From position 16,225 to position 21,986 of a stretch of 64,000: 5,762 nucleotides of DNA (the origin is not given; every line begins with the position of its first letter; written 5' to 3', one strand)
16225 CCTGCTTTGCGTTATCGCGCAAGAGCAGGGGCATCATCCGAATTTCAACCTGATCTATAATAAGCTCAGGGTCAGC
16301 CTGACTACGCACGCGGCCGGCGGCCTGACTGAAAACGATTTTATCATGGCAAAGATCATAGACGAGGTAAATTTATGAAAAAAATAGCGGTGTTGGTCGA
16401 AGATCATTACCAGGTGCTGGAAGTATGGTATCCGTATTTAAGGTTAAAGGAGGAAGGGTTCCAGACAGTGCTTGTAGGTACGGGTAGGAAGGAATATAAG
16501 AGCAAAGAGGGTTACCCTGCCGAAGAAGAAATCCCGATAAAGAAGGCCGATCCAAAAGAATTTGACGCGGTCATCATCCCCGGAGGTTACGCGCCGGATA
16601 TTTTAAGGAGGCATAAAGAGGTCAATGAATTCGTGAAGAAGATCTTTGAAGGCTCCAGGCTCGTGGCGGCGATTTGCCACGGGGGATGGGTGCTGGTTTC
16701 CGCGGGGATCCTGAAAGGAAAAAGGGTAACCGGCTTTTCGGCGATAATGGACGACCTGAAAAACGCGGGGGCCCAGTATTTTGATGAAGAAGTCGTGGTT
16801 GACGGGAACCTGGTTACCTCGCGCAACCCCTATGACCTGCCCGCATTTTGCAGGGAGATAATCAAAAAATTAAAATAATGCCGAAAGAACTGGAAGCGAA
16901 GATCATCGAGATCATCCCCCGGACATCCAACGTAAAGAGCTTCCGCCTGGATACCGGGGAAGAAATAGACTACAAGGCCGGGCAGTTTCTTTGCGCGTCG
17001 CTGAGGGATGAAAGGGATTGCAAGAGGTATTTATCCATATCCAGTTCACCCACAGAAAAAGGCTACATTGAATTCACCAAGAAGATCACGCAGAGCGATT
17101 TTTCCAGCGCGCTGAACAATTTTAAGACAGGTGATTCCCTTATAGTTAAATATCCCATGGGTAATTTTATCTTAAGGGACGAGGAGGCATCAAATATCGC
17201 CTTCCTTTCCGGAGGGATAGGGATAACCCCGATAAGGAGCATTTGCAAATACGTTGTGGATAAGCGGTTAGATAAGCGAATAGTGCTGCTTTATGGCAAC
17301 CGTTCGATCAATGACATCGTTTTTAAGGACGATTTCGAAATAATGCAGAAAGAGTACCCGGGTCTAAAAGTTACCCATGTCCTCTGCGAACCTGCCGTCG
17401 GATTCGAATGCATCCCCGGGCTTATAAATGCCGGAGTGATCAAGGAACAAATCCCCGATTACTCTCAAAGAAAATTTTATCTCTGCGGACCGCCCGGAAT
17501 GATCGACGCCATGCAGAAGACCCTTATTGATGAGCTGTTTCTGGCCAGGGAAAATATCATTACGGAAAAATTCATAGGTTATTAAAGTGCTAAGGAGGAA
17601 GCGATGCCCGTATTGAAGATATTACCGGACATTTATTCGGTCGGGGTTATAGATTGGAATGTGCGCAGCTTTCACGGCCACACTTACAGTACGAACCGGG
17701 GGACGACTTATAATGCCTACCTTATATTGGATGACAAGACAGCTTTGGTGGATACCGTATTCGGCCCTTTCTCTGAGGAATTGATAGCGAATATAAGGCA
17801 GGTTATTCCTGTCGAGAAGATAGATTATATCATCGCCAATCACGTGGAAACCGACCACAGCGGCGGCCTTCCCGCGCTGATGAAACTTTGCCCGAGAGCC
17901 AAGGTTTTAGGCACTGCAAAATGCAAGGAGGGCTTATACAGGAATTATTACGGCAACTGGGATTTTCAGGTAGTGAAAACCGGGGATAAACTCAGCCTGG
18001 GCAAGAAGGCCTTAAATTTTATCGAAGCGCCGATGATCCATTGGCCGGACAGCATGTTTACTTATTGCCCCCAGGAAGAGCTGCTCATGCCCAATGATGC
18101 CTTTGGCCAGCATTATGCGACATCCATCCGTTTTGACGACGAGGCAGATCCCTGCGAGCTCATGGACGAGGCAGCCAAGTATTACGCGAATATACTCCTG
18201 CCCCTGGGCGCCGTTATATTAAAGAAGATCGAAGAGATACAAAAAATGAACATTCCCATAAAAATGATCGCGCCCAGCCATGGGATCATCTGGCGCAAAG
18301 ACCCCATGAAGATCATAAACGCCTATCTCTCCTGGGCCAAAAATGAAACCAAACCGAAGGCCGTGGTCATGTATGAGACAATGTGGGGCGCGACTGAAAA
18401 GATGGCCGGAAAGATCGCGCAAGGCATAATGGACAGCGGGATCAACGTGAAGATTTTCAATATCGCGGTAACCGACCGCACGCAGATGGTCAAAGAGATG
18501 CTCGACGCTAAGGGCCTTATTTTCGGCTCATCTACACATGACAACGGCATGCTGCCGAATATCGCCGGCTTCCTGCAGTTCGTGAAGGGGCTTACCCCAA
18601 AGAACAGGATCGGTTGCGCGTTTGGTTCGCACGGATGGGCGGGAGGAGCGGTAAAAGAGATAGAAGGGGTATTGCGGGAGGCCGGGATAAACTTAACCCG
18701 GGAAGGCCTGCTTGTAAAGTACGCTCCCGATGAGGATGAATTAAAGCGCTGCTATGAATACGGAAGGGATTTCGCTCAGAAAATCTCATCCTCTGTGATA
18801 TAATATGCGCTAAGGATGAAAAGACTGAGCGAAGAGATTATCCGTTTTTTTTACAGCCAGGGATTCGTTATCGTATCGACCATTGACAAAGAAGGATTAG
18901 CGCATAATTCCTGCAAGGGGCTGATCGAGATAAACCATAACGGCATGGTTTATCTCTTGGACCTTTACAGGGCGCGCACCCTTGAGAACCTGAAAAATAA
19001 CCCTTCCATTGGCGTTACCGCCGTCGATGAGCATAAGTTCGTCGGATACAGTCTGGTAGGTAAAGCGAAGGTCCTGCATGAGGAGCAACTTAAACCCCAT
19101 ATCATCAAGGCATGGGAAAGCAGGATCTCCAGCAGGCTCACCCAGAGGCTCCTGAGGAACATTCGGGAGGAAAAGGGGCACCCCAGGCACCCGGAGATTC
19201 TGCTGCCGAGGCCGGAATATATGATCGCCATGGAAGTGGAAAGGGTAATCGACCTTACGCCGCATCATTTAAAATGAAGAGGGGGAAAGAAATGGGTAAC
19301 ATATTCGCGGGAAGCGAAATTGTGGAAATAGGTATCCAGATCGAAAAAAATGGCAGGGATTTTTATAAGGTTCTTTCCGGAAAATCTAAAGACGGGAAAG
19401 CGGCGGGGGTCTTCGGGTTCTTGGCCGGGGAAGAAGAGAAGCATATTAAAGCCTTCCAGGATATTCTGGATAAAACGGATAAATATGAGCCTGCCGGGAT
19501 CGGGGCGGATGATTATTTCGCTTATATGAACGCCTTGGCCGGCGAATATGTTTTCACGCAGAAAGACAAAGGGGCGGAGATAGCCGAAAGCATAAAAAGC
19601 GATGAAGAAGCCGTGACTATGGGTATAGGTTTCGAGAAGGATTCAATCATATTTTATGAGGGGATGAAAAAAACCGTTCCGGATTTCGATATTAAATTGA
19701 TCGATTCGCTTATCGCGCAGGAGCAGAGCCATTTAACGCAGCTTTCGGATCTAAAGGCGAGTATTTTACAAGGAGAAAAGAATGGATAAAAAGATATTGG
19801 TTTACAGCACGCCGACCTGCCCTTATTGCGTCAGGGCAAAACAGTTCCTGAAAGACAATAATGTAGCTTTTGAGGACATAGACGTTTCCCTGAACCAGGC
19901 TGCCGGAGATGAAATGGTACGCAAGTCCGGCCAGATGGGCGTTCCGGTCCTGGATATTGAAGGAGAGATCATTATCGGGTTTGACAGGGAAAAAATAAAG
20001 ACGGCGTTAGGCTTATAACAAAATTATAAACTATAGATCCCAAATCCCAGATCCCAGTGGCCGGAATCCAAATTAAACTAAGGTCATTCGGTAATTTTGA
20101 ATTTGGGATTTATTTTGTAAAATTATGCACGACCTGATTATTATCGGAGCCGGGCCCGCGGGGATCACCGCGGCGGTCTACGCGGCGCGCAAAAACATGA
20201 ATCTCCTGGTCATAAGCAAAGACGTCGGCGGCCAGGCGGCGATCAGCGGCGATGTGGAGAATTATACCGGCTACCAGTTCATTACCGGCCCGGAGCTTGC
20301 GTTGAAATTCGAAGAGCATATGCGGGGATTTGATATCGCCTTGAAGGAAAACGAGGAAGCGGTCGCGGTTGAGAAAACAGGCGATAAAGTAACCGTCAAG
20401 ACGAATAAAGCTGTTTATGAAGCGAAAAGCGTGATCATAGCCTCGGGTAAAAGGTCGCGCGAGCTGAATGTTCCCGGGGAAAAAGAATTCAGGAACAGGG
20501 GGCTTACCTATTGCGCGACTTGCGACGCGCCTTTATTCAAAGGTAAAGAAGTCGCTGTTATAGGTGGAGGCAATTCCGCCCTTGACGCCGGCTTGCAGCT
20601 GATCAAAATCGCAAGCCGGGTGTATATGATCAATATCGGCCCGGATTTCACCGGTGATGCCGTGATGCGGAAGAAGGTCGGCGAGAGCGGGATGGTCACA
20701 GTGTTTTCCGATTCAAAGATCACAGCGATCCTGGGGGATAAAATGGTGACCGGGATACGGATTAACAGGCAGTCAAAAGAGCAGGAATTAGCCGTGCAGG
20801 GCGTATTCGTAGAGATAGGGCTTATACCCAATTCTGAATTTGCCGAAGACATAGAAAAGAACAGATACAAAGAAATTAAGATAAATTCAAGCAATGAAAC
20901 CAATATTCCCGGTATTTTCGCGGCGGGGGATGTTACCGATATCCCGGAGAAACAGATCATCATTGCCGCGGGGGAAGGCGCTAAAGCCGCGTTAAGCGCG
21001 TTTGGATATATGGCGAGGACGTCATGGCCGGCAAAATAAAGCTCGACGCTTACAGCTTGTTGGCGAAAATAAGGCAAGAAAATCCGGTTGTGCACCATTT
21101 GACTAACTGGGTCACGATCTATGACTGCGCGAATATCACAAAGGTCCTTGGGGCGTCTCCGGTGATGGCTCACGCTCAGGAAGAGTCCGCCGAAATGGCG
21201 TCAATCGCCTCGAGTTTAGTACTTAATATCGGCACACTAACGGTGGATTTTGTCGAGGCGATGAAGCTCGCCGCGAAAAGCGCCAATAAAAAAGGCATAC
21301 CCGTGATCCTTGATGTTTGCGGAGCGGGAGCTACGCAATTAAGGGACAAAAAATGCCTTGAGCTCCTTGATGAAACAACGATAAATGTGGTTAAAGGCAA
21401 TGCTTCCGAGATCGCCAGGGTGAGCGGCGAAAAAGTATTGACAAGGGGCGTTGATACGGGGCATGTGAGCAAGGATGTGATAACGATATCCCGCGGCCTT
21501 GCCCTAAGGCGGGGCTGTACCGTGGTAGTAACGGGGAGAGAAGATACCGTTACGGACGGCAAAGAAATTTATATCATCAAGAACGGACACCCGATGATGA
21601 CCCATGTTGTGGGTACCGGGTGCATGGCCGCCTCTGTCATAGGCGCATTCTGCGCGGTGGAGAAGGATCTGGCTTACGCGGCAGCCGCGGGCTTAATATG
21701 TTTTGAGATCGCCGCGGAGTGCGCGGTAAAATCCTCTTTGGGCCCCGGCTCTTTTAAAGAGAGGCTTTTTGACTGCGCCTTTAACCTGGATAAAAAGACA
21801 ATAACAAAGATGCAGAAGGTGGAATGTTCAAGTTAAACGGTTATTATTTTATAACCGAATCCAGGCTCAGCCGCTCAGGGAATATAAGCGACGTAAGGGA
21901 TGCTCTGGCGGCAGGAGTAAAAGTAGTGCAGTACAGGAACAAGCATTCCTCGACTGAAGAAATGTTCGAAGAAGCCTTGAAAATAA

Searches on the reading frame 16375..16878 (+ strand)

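Call 78: search_protein_families(library=pfam, proteins=[window:16375-16878:+], max_evalue=0.0001)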
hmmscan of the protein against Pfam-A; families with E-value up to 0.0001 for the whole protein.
window:16375-16878:+ (167 aa): 1 family
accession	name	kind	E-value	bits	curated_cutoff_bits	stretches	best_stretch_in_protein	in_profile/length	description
PF01965.30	DJ-1_PfpI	-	1.1e-52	178.6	26.6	1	2-164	1-164/165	DJ-1/PfpI family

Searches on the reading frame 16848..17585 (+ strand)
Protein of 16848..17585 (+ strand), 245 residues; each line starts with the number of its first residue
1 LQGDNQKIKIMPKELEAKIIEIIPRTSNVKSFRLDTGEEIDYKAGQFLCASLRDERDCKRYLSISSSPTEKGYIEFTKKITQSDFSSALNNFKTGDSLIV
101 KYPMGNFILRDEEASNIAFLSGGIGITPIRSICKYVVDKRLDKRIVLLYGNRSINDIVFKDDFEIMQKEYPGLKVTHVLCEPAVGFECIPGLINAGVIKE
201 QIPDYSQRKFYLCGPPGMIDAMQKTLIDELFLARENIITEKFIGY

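Call 78: search_protein_families(library=pfam, proteins=[window:16848-17585:+], max_evalue=0.0001)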
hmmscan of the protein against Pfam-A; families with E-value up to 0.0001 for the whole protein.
window:16848-17585:+ (245 aa): 2 families
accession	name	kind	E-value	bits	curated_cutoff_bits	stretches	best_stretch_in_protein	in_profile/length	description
PF00175.26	NAD_binding_1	-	2.7e-19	70.2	22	1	119-224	1-109/109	Oxidoreductase NAD-binding domain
PF00970.30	FAD_binding_6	-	4.7e-10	40.1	21.1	1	27-107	12-97/99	Oxidoreductase FAD-binding domain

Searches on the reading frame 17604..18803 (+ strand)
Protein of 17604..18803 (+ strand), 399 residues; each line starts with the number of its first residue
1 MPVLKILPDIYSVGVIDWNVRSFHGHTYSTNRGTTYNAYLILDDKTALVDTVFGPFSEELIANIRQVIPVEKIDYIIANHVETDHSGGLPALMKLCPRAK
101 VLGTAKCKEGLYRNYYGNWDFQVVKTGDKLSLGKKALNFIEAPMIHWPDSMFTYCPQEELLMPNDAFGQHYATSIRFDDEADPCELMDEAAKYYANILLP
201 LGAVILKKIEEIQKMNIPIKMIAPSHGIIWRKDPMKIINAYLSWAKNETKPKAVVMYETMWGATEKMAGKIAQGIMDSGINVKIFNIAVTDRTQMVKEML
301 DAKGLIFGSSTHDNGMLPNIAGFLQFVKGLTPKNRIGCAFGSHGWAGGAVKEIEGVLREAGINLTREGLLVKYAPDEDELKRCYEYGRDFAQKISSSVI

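Call 23: search_protein_families(library=pfam, proteins=[window:17604-18803:+], max_evalue=0.00001)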
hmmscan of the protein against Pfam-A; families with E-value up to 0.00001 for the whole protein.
window:17604-18803:+ (399 aa): 3 families
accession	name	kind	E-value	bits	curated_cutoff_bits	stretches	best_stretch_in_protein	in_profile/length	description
PF00258.30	Flavodoxin_1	-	2.5e-19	70.3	25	1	255-386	1-142/143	Flavodoxin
PF19583.5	ODP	-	1.4e-18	67.9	27.2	1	36-227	3-194/194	ODP family beta lactamase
PF00753.33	Lactamase_B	-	1.7e-07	31.8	22.7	1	36-171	6-155/196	Metallo-beta-lactamase superfamily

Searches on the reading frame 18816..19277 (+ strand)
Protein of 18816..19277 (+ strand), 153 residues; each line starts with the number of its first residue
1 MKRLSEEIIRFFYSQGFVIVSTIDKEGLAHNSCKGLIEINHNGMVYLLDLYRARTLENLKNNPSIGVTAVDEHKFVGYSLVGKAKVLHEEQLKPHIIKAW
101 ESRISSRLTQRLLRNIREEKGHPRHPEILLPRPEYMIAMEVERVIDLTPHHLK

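Call 78: search_protein_families(library=pfam, proteins=[window:18816-19277:+], max_evalue=0.0001)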
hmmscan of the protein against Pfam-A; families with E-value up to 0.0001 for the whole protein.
window:18816-19277:+ (153 aa): 1 family
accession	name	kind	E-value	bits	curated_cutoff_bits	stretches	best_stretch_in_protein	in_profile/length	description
PF01243.27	PNPOx_N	-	3.9e-12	47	28.1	1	5-108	2-97/120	Pyridoxamine 5'-phosphate oxidase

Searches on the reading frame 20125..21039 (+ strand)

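Call 79: search_protein_families(library=pfam, proteins=[window:20125-21039:+], max_evalue=0.0001)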
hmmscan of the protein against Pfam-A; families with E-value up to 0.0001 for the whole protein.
window:20125-21039:+ (304 aa): 10 families
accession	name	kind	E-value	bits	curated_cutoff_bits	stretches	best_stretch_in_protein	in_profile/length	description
PF07992.20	Pyr_redox_2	-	1.2e-41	143.5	26.1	1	3-275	2-282/291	Pyridine nucleotide-disulphide oxidoreductase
PF13738.12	Pyr_redox_3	-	7.8e-29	101.3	30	1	51-268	76-305/305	Pyridine nucleotide-disulphide oxidoreductase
PF00890.30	FAD_binding_2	-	3.5e-09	36.8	20.4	1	3-41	1-41/414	FAD binding domain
PF03486.20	HI0933_like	-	4e-09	36.7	50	0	3-42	2-43/244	HI0933-like protein Rossmann domain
PF00070.33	Pyr_redox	-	7.5e-09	36.4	22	0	143-214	2-80/82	Pyridine nucleotide-disulphide oxidoreductase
PF01134.28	GIDA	-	2.2e-06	27.4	22.1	0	3-34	1-32/391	Glucose inhibited division protein A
PF13450.12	NAD_binding_8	-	6.8e-06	26.7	21.9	1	6-63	1-56/68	NAD(P)-binding Rossmann-like domain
PF12831.13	FAD_oxidored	-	1.6e-05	24.8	27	1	3-39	1-39/416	FAD dependent oxidoreductase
PF01266.30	DAO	-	6.3e-05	23.1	27.9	0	3-39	1-38/353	FAD dependent oxidoreductase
PF01946.23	Thi4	-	7.1e-05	22.6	26.2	1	2-42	18-61/235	Thi4 family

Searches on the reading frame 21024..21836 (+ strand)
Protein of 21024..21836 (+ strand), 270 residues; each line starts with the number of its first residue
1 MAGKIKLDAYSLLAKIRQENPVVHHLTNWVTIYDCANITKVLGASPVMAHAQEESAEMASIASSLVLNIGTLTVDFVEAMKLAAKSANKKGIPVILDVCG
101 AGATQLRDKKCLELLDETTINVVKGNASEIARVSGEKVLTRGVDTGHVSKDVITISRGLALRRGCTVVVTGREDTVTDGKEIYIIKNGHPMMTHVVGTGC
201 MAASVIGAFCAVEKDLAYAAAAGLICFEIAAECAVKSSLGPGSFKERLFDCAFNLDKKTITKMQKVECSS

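Call 79: search_protein_families(library=pfam, proteins=[window:21024-21836:+], max_evalue=0.0001)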
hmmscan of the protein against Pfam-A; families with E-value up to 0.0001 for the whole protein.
window:21024-21836:+ (270 aa): 3 families
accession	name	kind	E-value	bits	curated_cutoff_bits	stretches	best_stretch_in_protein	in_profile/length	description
PF02110.20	HK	-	1.7e-79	267.1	27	1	13-255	1-244/247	Hydroxyethylthiazole kinase family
PF08543.17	Phos_pyr_kin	-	1.4e-07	31.6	27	1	69-222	66-223/246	Phosphomethylpyrimidine kinase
PF01256.23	Carb_kinase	-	3e-07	30.6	27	1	47-234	48-223/242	NAD(P)H-hydrate dehydratase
